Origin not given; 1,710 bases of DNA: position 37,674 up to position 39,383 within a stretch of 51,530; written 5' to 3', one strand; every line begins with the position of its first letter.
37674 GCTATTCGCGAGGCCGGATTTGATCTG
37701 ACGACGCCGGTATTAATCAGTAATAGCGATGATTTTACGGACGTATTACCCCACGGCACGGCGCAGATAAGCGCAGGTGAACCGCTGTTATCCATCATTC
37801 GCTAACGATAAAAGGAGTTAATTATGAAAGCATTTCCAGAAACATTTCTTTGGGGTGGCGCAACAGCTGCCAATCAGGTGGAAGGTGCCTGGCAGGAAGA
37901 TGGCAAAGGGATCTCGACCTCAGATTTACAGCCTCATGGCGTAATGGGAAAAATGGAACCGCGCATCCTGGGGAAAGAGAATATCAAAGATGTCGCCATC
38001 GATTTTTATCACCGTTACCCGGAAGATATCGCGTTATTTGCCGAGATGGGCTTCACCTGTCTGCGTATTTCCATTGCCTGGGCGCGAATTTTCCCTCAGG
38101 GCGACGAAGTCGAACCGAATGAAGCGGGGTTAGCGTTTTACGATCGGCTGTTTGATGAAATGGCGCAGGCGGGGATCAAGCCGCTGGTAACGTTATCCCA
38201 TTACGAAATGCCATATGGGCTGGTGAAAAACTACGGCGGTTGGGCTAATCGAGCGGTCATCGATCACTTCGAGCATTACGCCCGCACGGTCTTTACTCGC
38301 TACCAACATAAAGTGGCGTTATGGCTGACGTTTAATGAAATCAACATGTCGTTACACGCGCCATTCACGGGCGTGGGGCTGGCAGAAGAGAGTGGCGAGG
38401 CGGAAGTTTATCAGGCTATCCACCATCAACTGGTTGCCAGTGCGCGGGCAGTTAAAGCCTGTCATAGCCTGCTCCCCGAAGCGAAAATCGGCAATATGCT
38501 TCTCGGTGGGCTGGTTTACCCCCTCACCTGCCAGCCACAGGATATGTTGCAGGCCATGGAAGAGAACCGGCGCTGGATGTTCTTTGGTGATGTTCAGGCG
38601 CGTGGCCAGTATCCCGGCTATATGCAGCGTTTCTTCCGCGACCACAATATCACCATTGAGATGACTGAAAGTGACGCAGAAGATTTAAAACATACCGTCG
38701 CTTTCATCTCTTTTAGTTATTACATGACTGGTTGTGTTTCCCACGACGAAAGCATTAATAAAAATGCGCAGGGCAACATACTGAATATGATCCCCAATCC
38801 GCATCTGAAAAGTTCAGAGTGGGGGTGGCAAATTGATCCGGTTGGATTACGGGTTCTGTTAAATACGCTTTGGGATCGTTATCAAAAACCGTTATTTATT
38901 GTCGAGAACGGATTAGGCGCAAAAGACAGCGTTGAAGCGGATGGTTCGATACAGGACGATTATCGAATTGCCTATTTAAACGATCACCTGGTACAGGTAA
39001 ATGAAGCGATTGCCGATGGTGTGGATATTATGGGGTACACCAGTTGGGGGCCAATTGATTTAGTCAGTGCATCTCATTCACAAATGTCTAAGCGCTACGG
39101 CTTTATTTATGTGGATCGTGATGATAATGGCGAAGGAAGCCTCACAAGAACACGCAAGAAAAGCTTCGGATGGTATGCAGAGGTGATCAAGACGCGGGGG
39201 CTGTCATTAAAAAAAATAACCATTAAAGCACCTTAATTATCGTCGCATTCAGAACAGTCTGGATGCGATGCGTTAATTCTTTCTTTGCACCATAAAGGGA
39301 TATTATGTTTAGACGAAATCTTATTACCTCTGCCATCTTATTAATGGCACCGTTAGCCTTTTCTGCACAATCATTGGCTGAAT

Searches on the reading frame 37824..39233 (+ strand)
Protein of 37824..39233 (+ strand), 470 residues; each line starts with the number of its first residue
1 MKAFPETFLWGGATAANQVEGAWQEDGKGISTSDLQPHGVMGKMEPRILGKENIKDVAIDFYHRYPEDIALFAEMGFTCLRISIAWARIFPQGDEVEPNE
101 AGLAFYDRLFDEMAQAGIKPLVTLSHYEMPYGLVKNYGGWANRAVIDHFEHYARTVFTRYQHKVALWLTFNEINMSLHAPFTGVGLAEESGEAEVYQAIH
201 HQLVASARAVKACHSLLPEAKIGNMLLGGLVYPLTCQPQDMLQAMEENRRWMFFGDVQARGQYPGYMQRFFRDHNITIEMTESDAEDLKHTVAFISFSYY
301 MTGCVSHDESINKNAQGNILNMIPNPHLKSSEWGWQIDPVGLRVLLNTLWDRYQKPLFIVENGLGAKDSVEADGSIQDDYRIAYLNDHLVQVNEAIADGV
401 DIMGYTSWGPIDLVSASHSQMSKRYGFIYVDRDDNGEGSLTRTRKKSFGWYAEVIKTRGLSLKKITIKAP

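Call 38: search_solved_structures(query=window:37824-39233:+, show_alignments=3, max_evalue=1e-30)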
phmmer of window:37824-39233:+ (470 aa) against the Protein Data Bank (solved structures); distinct sequences matched with E-value up to 1e-30: 169 (the best 60 are shown).
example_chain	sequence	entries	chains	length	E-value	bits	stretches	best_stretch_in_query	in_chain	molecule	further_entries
6wgd_A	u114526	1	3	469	1.7e-203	680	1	2-462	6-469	6-phospho-beta-glucosidase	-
4ipl_A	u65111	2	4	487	2.5e-166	557.4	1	2-463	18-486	6-phospho-beta-glucosidase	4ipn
8ysv_A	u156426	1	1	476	7.2e-154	516.4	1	5-460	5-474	6-phospho-beta-glucosidase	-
3pn8_A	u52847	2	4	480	8.1e-153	512.9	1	2-459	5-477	Putative phospho-beta-glucosidase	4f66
4f79_A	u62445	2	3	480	2e-152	511.6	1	2-459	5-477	Putative phospho-beta-glucosidase | 6-phospho-beta-D-Glucosidase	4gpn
2xhy_A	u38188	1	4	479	3.3e-151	507.6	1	4-460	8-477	6-PHOSPHO-BETA-GLUCOSIDASE BGLA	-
3qom_A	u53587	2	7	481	1.2e-150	505.8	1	2-461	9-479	6-phospho-beta-glucosidase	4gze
8b80_A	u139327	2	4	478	3.4e-105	355.9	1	1-461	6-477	Putative 6-phospho-beta-galactobiosidase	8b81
4ze4_A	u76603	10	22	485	5.6e-104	351.9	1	1-461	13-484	Putative 6-phospho-beta-galactobiosidase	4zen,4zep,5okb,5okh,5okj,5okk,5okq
4ze5_A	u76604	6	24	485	1.6e-103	350.4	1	1-461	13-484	Putative 6-phospho-beta-galactobiosidase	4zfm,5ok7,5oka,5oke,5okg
7m1r_A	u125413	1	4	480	9.1e-103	347.9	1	2-460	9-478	6-phospho-beta-galactosidase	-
8in1_A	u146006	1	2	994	2.6e-90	306.8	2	3-460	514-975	Beta-Glucosidase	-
6z1h_A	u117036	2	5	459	1.2e-83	284.8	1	3-463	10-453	ANCESTRAL RECONSTRUCTED GLYCOSIDASE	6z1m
5yhs_A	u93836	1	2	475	6e-72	246.2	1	3-462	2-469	Pyruvylated beta-D-galactosidase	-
9iqb_A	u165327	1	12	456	3e-71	243.9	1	3-460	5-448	Beta-glucosidase A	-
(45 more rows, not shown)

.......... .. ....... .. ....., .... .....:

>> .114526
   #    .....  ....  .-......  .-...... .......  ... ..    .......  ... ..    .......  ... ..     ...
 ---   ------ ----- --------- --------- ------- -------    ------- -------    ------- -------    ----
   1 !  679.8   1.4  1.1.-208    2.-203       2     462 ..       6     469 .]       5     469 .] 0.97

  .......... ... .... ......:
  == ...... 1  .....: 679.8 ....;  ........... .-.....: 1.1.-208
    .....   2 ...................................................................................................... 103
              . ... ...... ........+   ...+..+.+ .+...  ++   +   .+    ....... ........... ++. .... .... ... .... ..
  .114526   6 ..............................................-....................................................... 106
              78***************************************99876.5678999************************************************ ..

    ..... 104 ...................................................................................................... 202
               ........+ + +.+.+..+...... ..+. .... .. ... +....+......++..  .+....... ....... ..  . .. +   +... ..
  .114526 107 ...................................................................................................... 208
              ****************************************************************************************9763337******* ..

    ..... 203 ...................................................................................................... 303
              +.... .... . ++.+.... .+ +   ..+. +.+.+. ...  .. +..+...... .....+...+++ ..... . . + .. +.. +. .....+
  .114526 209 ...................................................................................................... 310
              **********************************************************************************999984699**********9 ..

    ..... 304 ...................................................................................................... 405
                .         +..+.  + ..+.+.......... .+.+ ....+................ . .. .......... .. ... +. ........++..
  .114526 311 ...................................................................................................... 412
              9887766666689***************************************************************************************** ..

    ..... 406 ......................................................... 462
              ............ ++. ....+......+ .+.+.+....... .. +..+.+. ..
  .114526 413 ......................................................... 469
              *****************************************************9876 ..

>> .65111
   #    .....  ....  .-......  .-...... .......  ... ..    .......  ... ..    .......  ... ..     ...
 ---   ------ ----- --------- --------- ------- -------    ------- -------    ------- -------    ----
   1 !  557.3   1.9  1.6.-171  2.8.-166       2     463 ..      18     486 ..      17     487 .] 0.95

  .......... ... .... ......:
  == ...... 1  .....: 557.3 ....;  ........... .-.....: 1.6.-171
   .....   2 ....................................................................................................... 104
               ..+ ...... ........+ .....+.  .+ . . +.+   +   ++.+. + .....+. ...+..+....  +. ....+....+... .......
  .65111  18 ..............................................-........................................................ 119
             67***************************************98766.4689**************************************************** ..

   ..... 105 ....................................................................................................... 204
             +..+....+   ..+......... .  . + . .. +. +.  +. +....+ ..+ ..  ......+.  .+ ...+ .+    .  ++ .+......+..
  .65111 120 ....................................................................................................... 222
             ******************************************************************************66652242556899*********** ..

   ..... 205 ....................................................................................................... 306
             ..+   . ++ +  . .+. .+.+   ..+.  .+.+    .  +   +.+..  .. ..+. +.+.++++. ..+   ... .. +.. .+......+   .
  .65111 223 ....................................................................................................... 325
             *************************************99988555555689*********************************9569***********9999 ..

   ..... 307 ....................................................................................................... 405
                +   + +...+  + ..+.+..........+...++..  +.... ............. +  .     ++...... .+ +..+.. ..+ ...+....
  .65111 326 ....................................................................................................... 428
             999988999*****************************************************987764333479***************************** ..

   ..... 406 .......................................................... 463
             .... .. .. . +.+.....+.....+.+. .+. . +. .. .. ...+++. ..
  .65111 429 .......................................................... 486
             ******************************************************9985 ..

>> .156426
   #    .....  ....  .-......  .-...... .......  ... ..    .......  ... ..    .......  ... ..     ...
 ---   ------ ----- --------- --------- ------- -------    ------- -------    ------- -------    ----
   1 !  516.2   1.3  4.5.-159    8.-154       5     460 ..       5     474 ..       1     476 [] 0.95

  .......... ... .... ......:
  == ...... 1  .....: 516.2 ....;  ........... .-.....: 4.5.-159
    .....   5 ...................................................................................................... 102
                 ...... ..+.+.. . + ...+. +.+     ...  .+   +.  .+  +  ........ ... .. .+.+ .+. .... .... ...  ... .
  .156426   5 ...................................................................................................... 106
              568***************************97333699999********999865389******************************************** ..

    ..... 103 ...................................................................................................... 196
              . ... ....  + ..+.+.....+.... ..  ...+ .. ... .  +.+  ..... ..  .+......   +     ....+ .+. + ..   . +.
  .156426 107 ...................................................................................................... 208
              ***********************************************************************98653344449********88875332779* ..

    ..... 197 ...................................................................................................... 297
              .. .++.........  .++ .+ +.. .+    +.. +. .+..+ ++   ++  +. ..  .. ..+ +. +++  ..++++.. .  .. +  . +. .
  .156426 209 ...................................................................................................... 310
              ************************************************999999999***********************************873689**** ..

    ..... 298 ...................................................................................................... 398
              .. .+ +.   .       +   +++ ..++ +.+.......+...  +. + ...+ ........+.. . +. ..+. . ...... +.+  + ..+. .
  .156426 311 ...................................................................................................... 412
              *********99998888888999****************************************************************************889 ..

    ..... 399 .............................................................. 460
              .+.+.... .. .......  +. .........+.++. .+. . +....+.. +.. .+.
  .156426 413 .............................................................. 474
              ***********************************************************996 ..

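Call 48: search_protein_families(proteins=[window:37824-39233:+], library=ncbifam, max_evalue=1e-10)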
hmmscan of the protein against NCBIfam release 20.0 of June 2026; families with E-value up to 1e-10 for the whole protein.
window:37824-39233:+ (470 aa): 8 families
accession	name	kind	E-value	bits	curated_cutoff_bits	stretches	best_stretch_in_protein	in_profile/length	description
NF007356.0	PRK09852.1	subfamily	3.6e-190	632.7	623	1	1-462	1-473/474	6-phospho-beta-glucosidase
NF007158.0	PRK09593.1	subfamily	4.6e-185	615.8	639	1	2-462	4-477/478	6-phospho-beta-glucosidase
NF007154.0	PRK09589.1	subfamily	4.7e-175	582.9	624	1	1-459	1-473/476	6-phospho-beta-glucosidase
NF011589.0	PRK15014.1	subfamily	1.3e-156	522.6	686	1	4-459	6-474/477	6-phospho-beta-glucosidase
TIGR03356.1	BGL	equivalog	1.8e-94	317.1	478.5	1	4-451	1-427/427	GH1 family beta-glucosidase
NF010036.0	PRK13511.1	subfamily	3.7e-79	266.5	610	1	1-458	2-466/469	6-phospho-beta-galactosidase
TIGR01233.1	lacG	equivalog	1.2e-64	219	561.2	1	2-458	2-469/472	6-phospho-beta-galactosidase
NF041004.1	Beta_gal_BgaS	equivalog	7e-32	110.6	475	1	99-432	124-445/479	beta-galactosidase BgaS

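Call 59: search_protein_representatives(protein=window:37824-39233:+)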
Query: 470 residues. Proteins with E-value up to 0.001 (for the whole library): 15993; up to 1e-10: 7545; up to 1e-30: 1488. The best 150 are listed.
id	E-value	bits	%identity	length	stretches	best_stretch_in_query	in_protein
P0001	8.2e-232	786.6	97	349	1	1-348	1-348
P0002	1.3e-206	703.5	98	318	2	1-203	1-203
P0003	2.3e-200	683.0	99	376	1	167-464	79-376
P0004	1.8e-174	597.5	97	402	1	199-464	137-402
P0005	9.3e-172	588.6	58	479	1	3-460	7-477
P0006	2.6e-155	534.4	54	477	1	3-462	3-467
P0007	1.2e-151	522.3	54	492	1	1-462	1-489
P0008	8.2e-147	506.3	31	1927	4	3-459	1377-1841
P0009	8.6e-146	503.0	54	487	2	55-463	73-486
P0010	1.6e-144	498.8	53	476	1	1-461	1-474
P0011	1.0e-139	482.9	33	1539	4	3-460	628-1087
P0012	3.3e-139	481.3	50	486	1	3-462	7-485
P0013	2.9e-138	478.1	48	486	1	3-459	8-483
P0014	1.5e-136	472.5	48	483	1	3-460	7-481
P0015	2.3e-136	471.9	48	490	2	58-461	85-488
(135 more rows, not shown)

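Call 67: list_cluster_members(proteins=[window:37824-39233:+])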
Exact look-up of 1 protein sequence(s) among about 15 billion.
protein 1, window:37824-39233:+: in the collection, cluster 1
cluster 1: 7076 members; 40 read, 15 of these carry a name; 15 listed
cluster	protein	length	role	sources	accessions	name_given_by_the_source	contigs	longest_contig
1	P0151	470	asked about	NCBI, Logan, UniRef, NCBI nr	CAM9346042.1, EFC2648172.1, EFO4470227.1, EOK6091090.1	TPA: glycoside hydrolase family 1 protein [Escherichia coli] | 6-phospho-beta-glucosidase BglB n=1 Tax=Escherichia coli TaxID=562 RepID=UPI0008540AA5 | 6-phospho-beta-glucosidase BglB [Escherichia coli]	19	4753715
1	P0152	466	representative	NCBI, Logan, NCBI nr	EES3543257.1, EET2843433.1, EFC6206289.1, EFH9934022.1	6-phospho-beta-glucosidase BglB [Escherichia coli] | glycoside hydrolase family 1 protein [Escherichia coli]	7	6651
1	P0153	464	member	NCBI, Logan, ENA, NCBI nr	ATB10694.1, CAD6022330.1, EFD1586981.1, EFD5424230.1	cellulase family protein [Escherichia coli 2729250] | 6-phospho-beta-glucosidase BglB [Escherichia coli]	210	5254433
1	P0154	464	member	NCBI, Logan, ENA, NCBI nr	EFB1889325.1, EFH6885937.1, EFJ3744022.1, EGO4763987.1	6-phospho-beta-glucosidase BglB [Escherichia coli]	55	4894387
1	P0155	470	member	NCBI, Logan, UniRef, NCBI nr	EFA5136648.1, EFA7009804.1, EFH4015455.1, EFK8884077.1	glycoside hydrolase family 1 protein [Escherichia coli] | 6-phospho-beta-glucosidase BglB n=1 Tax=Escherichia coli TaxID=562 RepID=UPI0017ED5C88 | 6-phospho-beta-glucosidase BglB [Escherichia coli]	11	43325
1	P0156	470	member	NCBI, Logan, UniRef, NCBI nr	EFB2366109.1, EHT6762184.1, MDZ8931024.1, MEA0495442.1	6-phospho-beta-glucosidase BglB [Escherichia coli] | 6-phospho-beta-glucosidase BglB n=1 Tax=Escherichia coli TaxID=562 RepID=UPI0007A56E6C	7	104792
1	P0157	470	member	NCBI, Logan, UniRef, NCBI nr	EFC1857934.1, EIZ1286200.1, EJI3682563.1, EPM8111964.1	6-phospho-beta-glucosidase BglB [Escherichia coli] | 6-phospho-beta-glucosidase BglB n=1 Tax=Escherichia coli TaxID=562 RepID=UPI000DA53C96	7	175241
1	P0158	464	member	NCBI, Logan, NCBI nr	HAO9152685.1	TPA: glycoside hydrolase family 1 protein [Escherichia coli] | glycoside hydrolase family 1 protein [Escherichia coli]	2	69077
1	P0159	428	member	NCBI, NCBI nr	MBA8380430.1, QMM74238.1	glycoside hydrolase family 1 protein [Escherichia coli]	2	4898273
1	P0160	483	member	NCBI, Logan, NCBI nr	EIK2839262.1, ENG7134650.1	6-phospho-beta-glucosidase BglB [Escherichia coli]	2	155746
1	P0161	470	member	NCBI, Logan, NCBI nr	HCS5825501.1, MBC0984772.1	TPA: 6-phospho-beta-glucosidase BglB [Escherichia coli] | 6-phospho-beta-glucosidase BglB [Escherichia coli]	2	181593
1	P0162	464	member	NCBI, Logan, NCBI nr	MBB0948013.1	6-phospho-beta-glucosidase BglB [Escherichia coli]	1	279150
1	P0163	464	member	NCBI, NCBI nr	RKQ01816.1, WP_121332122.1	glycoside hydrolase family 1 protein [Escherichia coli] | 6-phospho-beta-glucosidase BglB [Escherichia coli]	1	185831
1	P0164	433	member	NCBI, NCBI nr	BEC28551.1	6-phospho-beta-glucosidase BglB [Escherichia coli]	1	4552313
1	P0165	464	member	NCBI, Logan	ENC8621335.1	6-phospho-beta-glucosidase BglB [Escherichia coli]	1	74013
